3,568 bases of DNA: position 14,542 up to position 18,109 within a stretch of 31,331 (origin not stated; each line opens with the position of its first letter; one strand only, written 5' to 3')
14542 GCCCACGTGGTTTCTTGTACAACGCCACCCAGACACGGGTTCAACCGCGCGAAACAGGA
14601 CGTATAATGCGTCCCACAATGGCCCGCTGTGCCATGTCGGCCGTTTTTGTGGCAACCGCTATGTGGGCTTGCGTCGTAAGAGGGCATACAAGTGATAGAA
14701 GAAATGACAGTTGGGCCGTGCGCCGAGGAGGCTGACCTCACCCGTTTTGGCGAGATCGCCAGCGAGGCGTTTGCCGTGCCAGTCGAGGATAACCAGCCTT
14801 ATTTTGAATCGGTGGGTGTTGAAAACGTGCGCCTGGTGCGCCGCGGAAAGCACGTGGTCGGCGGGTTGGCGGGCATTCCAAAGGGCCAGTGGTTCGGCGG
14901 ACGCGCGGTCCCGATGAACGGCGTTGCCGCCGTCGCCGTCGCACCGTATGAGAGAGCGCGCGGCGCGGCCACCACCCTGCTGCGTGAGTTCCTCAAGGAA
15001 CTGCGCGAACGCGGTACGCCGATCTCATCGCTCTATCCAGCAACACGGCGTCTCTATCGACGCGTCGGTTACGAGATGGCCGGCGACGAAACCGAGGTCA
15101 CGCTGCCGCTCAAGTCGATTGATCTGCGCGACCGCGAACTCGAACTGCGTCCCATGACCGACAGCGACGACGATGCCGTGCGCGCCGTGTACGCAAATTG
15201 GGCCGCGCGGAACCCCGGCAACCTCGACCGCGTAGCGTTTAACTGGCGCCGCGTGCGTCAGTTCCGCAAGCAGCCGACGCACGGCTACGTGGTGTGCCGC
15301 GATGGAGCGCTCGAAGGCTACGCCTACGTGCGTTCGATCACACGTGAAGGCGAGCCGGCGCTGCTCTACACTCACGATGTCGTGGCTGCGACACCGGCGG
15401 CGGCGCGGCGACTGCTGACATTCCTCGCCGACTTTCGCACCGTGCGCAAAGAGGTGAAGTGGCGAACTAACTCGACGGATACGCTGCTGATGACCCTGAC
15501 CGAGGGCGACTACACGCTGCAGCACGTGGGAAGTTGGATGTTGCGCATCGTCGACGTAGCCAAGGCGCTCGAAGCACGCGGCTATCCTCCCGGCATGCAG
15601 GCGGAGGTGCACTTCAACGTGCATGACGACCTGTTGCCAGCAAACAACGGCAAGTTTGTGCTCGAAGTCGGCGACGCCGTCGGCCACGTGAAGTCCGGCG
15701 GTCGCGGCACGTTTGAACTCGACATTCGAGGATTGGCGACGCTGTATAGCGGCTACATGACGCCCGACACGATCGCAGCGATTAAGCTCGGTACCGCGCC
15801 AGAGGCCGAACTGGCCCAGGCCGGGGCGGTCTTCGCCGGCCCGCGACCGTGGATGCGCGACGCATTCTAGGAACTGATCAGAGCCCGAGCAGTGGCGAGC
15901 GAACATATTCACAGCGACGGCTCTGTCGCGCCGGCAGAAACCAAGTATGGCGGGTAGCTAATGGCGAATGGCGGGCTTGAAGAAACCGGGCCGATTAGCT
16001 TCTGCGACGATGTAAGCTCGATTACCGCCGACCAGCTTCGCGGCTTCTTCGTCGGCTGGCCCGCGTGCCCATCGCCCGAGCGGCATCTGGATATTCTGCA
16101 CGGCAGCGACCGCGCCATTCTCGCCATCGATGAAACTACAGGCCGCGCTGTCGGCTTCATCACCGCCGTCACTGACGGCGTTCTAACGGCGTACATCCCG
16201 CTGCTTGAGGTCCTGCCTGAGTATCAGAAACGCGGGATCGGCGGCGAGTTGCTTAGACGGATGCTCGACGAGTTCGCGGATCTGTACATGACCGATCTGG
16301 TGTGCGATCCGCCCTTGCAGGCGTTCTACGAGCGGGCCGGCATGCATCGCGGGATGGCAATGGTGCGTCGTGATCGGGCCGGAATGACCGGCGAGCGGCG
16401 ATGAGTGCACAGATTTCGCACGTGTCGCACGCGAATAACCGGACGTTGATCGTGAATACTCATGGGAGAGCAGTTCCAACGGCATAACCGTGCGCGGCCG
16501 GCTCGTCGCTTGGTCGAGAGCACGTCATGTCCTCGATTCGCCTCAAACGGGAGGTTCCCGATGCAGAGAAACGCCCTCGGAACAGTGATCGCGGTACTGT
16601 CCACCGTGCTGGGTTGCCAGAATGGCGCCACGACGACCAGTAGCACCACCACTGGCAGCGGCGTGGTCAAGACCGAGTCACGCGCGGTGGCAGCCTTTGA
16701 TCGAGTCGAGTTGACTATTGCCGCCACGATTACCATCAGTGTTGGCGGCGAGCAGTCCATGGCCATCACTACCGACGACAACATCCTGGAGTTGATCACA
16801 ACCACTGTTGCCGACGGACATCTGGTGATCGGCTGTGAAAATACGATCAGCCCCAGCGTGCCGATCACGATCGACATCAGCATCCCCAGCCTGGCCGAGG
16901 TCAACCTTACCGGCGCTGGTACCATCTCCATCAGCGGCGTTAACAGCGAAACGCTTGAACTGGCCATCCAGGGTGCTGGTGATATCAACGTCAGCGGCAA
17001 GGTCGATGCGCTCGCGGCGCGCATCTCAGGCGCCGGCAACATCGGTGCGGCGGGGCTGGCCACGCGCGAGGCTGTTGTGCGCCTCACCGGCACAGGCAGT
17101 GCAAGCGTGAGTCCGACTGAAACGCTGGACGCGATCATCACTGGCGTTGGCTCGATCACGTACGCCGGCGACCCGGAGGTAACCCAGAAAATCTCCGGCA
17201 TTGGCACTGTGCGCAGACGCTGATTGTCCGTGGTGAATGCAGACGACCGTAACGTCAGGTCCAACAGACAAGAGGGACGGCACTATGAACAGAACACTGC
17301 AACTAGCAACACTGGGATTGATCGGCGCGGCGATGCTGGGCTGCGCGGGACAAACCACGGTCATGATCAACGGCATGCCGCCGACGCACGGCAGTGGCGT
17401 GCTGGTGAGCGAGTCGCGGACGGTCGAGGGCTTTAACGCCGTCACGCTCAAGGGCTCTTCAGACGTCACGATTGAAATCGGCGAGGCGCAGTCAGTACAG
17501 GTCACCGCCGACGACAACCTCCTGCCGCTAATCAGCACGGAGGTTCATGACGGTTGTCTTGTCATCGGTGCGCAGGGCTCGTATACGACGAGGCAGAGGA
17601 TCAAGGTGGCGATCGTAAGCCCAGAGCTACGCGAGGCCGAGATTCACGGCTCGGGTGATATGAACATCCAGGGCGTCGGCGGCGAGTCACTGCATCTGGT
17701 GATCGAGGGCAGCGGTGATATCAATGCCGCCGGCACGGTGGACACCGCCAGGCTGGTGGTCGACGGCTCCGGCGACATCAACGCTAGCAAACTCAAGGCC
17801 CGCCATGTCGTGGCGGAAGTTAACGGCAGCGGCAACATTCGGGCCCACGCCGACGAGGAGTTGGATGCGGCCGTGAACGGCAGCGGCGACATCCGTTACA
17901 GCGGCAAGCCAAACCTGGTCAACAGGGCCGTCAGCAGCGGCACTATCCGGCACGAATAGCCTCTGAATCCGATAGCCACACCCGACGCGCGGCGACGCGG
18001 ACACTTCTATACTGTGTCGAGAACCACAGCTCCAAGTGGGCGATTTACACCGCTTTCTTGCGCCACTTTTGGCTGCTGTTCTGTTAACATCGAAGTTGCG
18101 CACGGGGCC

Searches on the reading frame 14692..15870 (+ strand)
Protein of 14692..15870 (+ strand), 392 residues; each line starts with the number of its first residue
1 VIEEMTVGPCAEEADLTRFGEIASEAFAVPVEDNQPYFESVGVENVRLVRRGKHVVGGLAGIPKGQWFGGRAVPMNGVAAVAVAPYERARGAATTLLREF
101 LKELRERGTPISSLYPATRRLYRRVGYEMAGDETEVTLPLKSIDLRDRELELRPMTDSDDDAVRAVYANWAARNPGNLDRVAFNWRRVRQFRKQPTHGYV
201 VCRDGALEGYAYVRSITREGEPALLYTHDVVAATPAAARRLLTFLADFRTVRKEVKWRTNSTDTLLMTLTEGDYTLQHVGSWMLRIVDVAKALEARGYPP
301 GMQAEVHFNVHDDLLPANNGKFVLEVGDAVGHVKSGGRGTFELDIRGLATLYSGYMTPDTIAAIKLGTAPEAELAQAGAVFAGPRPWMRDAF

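Call 12: search_protein_families(library=pfam, proteins=[window:14692-15870:+], max_evalue=0.001)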
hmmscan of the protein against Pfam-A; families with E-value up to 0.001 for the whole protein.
window:14692-15870:+ (392 aa): 5 families
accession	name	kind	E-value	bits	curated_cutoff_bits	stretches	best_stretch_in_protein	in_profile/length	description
PF13530.11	SCP2_2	-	4.7e-22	79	23.2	1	289-388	1-104/105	Sterol carrier protein domain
PF13527.13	Acetyltransf_9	-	2e-20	73.5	25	1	11-129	5-126/127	Acetyltransferase (GNAT) domain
PF17668.7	Acetyltransf_17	-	2e-14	54.6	25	1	176-286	1-114/114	Acetyltransferase (GNAT) domain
PF00583.31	Acetyltransf_1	-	1.6e-06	28.8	20.7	1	49-127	38-116/116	Acetyltransferase (GNAT) family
PF13508.13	Acetyltransf_7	-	4.1e-05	24.3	27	1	53-128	12-83/84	Acetyltransferase (GNAT) domain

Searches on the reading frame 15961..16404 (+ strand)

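Call 12: search_protein_families(library=pfam, proteins=[window:15961-16404:+], max_evalue=0.001)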
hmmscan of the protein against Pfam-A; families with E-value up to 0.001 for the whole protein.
window:15961-16404:+ (147 aa): 3 families
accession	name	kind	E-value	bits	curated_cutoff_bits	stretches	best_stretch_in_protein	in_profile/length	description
PF00583.31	Acetyltransf_1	-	6.3e-12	46.2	20.7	1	21-128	4-116/116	Acetyltransferase (GNAT) family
PF13508.13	Acetyltransf_7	-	4.4e-08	33.8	27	1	54-127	7-81/84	Acetyltransferase (GNAT) domain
PF13673.13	Acetyltransf_10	-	1.2e-06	28.9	23.6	1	58-131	37-110/128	Acetyltransferase (GNAT) domain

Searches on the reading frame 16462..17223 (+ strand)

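Call 12: search_protein_families(library=pfam, proteins=[window:16462-17223:+], max_evalue=0.001)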
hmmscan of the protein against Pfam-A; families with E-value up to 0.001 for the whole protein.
window:16462-17223:+ (253 aa): 1 family
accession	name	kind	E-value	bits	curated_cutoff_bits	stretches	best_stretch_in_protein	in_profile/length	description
PF10988.14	DUF2807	-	5.6e-32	111.4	24.2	1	78-238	1-181/181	Putative auto-transporter adhesin, head GIN domain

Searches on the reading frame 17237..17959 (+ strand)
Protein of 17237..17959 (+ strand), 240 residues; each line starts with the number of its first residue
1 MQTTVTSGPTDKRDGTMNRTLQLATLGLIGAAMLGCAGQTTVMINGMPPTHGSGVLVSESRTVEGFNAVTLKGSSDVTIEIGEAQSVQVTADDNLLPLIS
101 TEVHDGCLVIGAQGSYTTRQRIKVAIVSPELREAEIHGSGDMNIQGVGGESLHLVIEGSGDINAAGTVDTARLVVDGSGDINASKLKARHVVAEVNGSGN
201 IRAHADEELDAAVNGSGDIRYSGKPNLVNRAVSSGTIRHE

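Call 12: search_protein_families(library=pfam, proteins=[window:17237-17959:+], max_evalue=0.001)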
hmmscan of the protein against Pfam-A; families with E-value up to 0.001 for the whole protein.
window:17237-17959:+ (240 aa): 2 families
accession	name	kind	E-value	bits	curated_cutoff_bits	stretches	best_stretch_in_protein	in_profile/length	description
PF10988.14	DUF2807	-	1.6e-38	132.7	24.2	1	66-225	2-181/181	Putative auto-transporter adhesin, head GIN domain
PF13349.12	DUF4097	-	0.00056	19.8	22.9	0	131-215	117-201/247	Toastrack DUF4097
